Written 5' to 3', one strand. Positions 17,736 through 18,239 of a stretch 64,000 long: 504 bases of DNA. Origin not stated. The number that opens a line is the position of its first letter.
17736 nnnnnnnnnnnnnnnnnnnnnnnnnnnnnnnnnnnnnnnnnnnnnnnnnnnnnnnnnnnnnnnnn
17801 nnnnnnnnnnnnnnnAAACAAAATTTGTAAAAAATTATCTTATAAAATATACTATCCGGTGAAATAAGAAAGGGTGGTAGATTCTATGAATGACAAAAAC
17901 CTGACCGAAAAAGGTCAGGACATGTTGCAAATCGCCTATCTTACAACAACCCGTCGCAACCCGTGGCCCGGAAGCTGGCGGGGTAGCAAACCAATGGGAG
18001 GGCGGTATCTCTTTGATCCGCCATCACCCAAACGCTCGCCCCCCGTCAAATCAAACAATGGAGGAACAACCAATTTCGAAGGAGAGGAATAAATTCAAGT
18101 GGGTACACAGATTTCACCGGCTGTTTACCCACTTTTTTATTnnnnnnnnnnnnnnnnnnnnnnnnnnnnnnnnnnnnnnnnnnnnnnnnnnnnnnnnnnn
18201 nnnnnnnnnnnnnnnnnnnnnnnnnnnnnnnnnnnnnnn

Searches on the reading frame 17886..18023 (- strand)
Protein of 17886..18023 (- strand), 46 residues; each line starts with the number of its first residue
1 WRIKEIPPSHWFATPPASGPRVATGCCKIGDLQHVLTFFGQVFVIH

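Call 42: search_protein_families(library=pfam, max_evalue=10, proteins=[window:17886-18023:-])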
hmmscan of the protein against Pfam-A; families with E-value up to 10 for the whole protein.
seq(46 aa): 0 families

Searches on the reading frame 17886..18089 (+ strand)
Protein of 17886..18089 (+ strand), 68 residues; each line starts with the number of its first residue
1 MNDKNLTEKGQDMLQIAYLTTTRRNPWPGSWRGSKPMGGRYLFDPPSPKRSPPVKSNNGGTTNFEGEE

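Call 10: find_homologous_proteins(query=window:17886-18089:+, max_evalue=10)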
Query seq(68 aa) (68 aa): 1 proteins with E <= 10 among 1 candidates.
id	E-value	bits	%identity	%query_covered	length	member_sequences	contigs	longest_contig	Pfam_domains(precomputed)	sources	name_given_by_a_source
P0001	2.7e-40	153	100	100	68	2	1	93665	-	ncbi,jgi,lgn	ncbi:MAG: hypothetical protein WCX97_00895 [Candidatus Magasanikbacteria bacterium]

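Call 20: list_cluster_members(proteins=[P0001])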
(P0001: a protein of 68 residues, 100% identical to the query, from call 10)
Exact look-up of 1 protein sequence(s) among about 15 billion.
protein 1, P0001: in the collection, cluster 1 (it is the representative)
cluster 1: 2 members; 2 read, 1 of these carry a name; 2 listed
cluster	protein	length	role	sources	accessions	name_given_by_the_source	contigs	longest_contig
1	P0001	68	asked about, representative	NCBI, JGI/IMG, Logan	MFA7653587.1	MAG: hypothetical protein WCX97_00895 [Candidatus Magasanikbacteria bacterium]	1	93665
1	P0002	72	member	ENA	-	-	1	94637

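Call 21: find_encoding_contigs(protein=P0001, flank=3000, max_places=10)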
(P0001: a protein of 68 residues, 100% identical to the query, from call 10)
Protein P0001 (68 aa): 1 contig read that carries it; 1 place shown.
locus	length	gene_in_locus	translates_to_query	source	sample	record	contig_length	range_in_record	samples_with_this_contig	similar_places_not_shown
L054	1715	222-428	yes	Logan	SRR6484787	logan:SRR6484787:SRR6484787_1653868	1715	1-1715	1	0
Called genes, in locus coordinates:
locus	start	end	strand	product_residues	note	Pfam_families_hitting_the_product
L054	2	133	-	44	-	?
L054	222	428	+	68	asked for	-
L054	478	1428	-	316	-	PF01820:Dala_Dala_lig_N, PF02655:ATP-grasp_3, PF02222:ATP-grasp (weak), PF07478:Dala_Dala_lig_C, PF13535:ATP-grasp_4 (faint)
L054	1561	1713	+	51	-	?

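Call 32: search_protein_representatives(protein=window:17886-18089:+)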
Query: 68 residues. Proteins with E-value up to 0.001 (for the whole library): 2; up to 1e-10: 2; up to 1e-30: 1. The best 2 are listed.
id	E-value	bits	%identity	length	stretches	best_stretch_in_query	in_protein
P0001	8.6e-41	152.8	100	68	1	1-68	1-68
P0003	1.4e-12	63.4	42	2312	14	26-46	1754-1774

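Call 34: find_related_loci(query=window:17886-18089:+, collection=metagenome_contigs, flank=4000)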
Query window:17886-18089:+ (68 aa) in metagenome_contigs; peptide patterns used: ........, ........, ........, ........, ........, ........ (x = any residue, [..] = any of these).
462 stretches matched a pattern, but none encodes a relative of the query by tblastn (E <= 1e-3).

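Call 42: search_protein_families(library=pfam, max_evalue=10, proteins=[window:17886-18089:+])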
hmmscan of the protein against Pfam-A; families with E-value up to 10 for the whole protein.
seq(68 aa): 0 families

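Call 44: find_related_loci(query=window:17886-18089:+, collection=viral_contigs, flank=3000)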
Query window:17886-18089:+ (68 aa) in viral_contigs; peptide patterns used: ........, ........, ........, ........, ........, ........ (x = any residue, [..] = any of these).
12 stretches matched a pattern, but none encodes a relative of the query by tblastn (E <= 1e-3).

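Call 50: search_protein_families(library=phrogs, max_evalue=1, proteins=[window:17886-18089:+])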
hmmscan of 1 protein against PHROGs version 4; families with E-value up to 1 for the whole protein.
seq(68 aa): 0 families

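Call 51: search_protein_families(library=padloc, max_evalue=1, proteins=[window:17886-18089:+])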
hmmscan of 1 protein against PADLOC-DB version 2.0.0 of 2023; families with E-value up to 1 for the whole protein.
seq(68 aa): 0 families

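Call 55: search_protein_families(library=ncbifam, max_evalue=0.001, proteins=[window:17886-18089:+])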
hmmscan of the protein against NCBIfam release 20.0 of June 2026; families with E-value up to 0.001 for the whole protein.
window:17886-18089:+ (68 aa): 0 families

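Call 60: predict_structure(protein=window:17886-18089:+)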
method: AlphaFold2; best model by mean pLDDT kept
length: 68 residues; sequences in the alignment: 1
mean_pLDDT: 62.8   pTM: 0.22
mean pLDDT of the five models: 62.8, 61.5, 60.8, 60.4, 59.3
residues with pLDDT >= 90: 0; 70-90: 13; 50-70: 54; < 50: 1
segments of 3 or more residues with pLDDT < 50: none
pLDDT, mean of each block of 10 residues (from residue 1): 68 77 59 58 59 59 59
secondary structure, 60 per line:
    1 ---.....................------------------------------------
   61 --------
elements in order: H4-24

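Call 77: find_encoding_contigs(protein=P0002, flank=1500, max_places=5)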
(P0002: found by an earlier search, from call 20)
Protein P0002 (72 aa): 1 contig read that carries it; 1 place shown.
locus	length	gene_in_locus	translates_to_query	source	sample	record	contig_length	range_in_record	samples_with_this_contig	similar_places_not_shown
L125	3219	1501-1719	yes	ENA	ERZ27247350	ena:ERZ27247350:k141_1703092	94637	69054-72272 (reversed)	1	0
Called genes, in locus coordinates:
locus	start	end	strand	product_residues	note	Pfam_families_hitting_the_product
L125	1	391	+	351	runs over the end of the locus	PF08478:POTRA_1 (weak)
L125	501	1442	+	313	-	PF02899:Phage_int_SAM_1, PF00589:Phage_integrase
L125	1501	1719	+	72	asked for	-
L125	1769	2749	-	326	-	PF01820:Dala_Dala_lig_N, PF02655:ATP-grasp_3, PF02222:ATP-grasp (weak), PF07478:Dala_Dala_lig_C, PF13535:ATP-grasp_4 (faint)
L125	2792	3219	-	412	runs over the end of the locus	PF01551:Peptidase_M23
